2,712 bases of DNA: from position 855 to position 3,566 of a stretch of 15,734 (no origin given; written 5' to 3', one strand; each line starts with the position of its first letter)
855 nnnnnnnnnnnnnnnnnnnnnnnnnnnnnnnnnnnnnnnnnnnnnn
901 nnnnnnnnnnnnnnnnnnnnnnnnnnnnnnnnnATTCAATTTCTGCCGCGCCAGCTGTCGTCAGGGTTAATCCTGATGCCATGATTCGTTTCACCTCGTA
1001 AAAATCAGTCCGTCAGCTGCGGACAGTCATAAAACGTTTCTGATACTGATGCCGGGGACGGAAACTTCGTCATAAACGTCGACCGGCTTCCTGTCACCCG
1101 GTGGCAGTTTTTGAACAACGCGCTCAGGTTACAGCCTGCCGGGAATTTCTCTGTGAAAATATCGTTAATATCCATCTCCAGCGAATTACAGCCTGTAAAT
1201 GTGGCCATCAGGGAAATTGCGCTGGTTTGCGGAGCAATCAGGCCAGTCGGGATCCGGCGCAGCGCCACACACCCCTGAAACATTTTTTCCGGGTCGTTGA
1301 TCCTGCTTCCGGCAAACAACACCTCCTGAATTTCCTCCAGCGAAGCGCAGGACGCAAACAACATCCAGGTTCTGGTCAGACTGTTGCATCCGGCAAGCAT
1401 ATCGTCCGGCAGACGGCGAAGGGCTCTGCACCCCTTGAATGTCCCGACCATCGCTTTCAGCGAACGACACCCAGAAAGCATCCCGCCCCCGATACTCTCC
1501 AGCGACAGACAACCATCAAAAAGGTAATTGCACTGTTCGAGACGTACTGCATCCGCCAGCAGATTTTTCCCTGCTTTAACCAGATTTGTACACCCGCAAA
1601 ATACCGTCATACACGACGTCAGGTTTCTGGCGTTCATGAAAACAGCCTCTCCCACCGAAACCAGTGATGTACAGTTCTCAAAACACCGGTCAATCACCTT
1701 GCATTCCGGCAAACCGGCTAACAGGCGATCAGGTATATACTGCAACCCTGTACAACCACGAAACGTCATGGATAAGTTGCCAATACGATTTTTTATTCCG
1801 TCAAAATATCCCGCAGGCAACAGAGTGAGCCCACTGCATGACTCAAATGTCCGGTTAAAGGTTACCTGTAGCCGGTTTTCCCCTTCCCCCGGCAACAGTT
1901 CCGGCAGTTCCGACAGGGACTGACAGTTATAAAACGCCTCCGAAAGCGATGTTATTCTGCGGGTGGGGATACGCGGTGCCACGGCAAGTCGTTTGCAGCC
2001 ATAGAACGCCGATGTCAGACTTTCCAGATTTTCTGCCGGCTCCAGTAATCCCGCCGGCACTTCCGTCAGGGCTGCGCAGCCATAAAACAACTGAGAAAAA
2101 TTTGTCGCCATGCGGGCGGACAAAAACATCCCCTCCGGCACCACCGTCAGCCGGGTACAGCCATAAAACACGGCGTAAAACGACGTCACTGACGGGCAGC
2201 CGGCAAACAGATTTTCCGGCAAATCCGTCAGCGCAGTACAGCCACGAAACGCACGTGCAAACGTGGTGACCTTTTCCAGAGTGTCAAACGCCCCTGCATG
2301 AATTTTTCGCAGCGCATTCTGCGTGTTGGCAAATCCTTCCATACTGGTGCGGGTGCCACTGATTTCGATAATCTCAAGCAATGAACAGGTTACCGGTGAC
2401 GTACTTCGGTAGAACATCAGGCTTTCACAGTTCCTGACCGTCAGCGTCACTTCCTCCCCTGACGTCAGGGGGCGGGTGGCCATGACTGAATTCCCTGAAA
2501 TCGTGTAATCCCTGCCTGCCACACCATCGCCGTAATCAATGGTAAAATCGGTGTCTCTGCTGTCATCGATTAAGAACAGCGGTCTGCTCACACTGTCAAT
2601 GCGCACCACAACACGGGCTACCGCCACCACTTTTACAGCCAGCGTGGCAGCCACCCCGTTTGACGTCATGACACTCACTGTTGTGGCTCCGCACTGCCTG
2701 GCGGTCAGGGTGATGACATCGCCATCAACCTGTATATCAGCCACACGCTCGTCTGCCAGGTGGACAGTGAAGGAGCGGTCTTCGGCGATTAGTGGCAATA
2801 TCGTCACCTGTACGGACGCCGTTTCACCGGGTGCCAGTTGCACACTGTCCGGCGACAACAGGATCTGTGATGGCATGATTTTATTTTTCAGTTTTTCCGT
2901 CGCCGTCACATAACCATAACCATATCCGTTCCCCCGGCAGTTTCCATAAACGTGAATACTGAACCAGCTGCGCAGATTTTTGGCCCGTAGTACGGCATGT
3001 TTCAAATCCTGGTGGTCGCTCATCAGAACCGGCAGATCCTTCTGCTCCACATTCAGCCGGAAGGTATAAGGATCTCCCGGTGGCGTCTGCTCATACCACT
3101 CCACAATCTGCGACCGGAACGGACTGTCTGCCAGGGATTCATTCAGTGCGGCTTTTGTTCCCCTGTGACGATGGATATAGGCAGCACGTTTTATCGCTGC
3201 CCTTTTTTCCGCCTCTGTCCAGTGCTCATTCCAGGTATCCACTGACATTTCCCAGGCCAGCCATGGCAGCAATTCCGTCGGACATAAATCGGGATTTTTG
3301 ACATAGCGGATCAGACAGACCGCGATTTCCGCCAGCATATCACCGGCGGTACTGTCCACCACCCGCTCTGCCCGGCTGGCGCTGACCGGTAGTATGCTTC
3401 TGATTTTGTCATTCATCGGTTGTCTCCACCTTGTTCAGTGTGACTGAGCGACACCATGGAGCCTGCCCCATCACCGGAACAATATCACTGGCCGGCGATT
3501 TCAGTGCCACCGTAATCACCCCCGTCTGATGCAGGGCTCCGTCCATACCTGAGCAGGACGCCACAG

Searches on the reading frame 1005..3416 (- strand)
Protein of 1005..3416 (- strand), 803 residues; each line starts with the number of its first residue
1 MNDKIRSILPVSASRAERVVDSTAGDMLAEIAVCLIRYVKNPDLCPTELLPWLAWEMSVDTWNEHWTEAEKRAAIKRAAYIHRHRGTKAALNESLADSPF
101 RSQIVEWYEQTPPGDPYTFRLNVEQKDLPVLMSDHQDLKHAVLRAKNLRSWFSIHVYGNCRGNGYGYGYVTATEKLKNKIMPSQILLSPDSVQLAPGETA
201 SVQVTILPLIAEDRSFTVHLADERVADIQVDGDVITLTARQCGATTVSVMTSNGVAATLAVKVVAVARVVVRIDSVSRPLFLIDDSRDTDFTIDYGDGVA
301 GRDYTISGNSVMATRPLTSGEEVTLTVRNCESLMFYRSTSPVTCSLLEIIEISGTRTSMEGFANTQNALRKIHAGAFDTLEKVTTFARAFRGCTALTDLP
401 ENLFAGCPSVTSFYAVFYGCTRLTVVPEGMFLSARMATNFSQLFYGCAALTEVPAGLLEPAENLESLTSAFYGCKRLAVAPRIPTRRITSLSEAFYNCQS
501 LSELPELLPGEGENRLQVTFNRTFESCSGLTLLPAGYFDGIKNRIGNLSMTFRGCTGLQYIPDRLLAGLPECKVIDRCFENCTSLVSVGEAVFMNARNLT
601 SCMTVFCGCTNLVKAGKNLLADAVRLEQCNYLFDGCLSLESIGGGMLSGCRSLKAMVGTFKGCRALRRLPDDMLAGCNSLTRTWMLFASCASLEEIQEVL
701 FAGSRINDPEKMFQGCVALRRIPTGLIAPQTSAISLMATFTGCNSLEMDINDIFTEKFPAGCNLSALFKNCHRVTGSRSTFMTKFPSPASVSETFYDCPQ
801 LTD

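Call 54: search_protein_families(library=pfam, proteins=[window:1005-3416:-])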
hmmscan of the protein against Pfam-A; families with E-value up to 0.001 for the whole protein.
window:1005-3416:- (803 aa): 4 families
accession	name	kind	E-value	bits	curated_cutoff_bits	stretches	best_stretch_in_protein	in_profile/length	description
PF09684.15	Tail_P2_I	-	1.6e-35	122.5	20.6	1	9-149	1-139/139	Phage tail protein (Tail_P2_I)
PF13306.12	LRR_5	-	3.3e-07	30.7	27.7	0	463-504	21-61/127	BspA type Leucine rich repeat region (6 copies)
PF02368.24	Big_2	-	1.1e-05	25.7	22.8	1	185-255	5-72/79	Bacterial Ig-like domain (group 2)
PF13629.12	T2SS-T3SS_pil_N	-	0.00016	21.8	23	1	217-263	23-71/72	Pilus formation protein N terminal region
